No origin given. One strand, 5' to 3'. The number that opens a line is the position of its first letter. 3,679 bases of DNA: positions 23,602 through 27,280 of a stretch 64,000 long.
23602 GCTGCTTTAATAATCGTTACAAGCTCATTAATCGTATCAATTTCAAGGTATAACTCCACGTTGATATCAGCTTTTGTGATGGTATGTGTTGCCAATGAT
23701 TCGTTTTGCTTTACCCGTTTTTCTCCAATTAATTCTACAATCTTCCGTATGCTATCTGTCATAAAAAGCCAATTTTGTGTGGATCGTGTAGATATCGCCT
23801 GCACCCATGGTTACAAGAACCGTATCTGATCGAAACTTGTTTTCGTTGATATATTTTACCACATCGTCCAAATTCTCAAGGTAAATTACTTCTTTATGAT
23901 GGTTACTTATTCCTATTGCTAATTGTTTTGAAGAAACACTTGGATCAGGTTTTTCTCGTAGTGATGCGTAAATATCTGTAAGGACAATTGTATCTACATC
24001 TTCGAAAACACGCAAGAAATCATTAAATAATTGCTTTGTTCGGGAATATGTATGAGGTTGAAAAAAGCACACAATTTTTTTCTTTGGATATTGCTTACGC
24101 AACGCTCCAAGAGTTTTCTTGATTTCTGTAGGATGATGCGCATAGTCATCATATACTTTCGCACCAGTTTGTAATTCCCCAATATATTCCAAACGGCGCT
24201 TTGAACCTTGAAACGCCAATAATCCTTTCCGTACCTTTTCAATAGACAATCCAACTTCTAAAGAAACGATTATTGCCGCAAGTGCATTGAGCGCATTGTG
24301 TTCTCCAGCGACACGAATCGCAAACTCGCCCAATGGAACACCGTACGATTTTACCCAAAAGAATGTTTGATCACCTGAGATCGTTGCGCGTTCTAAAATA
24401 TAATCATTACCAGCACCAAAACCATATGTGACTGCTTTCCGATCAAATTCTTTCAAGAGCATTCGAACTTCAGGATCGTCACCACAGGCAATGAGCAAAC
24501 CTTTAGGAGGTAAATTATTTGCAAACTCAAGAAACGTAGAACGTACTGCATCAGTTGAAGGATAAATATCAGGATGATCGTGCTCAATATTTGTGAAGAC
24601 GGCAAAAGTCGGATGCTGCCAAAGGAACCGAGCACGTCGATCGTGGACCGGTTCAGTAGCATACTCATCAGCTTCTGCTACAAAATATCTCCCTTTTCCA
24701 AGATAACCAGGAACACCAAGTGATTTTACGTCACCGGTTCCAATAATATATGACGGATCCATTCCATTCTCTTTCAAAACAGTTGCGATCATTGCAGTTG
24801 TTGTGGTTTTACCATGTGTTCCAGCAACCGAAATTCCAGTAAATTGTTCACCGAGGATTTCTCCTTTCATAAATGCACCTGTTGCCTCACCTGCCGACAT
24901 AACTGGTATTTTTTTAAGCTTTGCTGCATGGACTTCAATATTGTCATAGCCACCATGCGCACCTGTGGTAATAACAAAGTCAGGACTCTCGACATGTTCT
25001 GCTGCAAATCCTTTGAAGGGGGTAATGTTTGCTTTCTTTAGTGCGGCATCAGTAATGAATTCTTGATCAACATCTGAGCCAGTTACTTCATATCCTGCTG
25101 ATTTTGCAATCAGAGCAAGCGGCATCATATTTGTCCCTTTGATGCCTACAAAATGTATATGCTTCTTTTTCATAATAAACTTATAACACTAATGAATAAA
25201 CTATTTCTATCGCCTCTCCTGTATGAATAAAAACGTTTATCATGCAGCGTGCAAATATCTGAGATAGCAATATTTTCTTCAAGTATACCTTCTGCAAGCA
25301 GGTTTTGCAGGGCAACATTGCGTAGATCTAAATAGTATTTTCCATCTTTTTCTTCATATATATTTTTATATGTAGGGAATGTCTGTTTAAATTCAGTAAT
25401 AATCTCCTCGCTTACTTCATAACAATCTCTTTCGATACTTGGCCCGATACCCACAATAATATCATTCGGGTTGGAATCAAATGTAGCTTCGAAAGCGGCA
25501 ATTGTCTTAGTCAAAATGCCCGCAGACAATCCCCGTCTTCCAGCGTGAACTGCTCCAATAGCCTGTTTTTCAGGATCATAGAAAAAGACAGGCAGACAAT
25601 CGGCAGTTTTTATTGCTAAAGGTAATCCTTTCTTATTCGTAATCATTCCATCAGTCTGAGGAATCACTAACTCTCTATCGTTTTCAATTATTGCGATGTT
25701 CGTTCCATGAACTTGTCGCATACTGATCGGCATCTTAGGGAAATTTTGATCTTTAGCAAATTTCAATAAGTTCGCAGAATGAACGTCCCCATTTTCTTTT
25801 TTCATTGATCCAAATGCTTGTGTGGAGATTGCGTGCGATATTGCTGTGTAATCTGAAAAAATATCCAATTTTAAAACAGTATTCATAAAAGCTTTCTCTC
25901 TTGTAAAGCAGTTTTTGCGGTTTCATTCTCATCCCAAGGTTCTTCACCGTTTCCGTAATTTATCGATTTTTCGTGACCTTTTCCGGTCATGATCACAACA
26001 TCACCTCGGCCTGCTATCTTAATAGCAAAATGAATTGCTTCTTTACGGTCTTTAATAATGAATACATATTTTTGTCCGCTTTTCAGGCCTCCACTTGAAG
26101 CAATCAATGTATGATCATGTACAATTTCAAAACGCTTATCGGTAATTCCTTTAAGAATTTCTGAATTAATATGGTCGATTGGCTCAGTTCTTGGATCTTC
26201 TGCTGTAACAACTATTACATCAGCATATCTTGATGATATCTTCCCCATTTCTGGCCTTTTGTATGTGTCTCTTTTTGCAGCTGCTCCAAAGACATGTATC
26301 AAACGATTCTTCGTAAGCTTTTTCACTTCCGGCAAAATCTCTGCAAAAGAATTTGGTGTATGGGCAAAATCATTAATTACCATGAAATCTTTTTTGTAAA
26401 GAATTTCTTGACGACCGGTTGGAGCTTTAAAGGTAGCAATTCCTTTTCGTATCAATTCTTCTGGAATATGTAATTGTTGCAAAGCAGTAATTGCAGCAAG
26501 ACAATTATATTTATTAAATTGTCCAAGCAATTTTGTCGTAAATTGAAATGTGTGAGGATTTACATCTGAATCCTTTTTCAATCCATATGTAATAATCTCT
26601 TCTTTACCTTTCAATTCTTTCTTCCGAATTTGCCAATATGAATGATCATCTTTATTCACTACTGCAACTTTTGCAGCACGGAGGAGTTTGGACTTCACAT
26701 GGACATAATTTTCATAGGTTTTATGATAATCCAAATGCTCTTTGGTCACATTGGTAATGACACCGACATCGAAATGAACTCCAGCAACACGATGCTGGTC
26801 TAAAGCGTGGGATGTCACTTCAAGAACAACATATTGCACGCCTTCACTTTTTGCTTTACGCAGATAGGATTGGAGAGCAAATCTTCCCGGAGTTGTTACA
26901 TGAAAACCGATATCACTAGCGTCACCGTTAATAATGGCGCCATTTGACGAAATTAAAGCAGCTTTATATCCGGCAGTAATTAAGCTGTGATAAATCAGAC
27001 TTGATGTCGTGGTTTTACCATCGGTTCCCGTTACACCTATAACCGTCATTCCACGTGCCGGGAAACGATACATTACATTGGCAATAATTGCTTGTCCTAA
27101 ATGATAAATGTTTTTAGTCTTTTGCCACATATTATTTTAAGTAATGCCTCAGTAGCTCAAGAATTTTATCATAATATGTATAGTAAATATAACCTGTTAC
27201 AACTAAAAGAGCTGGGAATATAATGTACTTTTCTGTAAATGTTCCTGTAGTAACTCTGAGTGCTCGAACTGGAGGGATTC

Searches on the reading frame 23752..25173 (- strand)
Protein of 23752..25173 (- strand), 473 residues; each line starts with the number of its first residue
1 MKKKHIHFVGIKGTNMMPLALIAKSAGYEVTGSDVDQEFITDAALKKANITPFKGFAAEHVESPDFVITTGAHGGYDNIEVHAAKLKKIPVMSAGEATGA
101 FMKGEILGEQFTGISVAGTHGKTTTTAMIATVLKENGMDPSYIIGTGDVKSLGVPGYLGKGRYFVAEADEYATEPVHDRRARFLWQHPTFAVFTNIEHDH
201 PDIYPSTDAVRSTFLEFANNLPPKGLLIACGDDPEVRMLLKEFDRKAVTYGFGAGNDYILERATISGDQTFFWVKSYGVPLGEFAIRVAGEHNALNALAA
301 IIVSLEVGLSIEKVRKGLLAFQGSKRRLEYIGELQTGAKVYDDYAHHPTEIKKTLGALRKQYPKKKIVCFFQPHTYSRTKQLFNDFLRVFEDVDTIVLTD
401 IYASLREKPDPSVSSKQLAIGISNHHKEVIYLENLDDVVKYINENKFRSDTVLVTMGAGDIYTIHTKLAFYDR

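Call 52: search_protein_families(library=pfam, proteins=[window:23752-25173:-], max_evalue=0.0001)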
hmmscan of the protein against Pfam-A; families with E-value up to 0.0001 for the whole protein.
window:23752-25173:- (473 aa): 3 families
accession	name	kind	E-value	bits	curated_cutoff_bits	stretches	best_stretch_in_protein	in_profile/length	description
PF08245.18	Mur_ligase_M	-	9.6e-27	94.7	24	1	116-303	1-199/200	Mur ligase middle domain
PF02875.26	Mur_ligase_C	-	1.5e-21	78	28.4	1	326-459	1-127/127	Mur ligase, glutamate ligase domain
PF01225.30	Mur_ligase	-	1.8e-17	64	21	1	5-103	1-92/95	Mur ligase family, catalytic domain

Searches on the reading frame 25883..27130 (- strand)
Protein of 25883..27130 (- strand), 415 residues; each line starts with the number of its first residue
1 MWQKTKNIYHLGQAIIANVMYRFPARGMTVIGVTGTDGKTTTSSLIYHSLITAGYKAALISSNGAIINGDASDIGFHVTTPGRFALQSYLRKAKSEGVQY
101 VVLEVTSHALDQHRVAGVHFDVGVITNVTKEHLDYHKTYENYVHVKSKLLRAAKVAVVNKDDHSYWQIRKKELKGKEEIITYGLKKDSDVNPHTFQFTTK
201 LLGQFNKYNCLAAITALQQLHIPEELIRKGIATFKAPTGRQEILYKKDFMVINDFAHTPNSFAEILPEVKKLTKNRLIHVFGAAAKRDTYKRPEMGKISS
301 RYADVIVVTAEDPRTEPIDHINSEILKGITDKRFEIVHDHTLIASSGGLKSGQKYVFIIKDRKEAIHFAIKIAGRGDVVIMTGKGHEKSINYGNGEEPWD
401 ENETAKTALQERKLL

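Call 52: search_protein_families(library=pfam, proteins=[window:25883-27130:-], max_evalue=0.0001)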
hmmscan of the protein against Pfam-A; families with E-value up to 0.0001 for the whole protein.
window:25883-27130:- (415 aa): 2 families
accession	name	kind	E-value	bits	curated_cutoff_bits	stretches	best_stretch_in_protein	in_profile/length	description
PF08245.18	Mur_ligase_M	-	7e-42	144.1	24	1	33-216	1-199/200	Mur ligase middle domain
PF02875.26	Mur_ligase_C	-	2.2e-23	83.9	28.4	1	239-385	1-127/127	Mur ligase, glutamate ligase domain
